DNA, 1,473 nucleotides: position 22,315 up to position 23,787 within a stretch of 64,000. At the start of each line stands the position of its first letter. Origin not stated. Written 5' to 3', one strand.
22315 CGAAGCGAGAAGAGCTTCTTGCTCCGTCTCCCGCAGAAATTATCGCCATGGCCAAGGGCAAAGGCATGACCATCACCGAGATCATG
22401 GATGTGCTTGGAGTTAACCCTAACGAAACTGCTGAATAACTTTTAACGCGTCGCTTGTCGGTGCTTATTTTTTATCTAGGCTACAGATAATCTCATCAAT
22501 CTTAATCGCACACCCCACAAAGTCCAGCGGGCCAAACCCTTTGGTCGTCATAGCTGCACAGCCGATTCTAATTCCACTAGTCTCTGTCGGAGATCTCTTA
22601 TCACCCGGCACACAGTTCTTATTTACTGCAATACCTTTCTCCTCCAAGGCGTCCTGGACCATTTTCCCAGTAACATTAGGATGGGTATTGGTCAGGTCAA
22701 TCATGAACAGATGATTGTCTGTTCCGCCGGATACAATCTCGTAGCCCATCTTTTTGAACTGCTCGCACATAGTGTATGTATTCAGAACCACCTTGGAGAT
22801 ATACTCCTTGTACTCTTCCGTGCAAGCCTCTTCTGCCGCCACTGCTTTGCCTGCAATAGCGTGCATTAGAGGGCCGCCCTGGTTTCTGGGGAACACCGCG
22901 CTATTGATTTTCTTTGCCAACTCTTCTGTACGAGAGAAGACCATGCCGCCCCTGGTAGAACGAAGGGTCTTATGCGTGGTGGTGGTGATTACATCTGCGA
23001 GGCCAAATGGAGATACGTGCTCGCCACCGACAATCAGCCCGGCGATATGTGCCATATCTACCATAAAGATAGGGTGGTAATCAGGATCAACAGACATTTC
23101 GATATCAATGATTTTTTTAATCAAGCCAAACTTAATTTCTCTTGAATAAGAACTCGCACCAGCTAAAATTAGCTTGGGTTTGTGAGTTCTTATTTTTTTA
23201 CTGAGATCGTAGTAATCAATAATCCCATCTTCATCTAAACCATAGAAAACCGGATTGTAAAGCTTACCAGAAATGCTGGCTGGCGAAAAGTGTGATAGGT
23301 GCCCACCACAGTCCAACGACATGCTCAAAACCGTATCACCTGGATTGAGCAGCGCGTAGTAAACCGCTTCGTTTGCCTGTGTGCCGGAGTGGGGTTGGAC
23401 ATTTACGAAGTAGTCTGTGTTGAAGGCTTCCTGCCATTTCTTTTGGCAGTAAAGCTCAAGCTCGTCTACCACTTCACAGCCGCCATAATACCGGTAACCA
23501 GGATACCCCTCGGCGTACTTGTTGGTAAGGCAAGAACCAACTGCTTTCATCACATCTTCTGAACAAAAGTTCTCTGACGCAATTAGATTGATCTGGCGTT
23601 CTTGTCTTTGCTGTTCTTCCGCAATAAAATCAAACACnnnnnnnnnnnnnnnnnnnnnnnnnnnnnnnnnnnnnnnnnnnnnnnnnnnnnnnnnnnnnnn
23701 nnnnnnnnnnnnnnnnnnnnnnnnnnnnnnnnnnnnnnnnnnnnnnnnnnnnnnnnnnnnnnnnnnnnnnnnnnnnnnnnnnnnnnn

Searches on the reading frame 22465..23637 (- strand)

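Call 50: search_protein_families(library=pfam, proteins=[window:22465-23637:-], max_evalue=0.001)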
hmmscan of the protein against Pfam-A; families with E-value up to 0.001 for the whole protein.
window:22465-23637:- (390 aa): 2 families
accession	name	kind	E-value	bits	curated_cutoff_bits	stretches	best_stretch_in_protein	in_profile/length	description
PF00464.25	SHMT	-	3.6e-140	467.5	27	1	1-374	8-393/399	Serine hydroxymethyltransferase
PF00155.27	Aminotran_1_2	-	3.6e-06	26.9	19.7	1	25-366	18-352/361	Aminotransferase class I and II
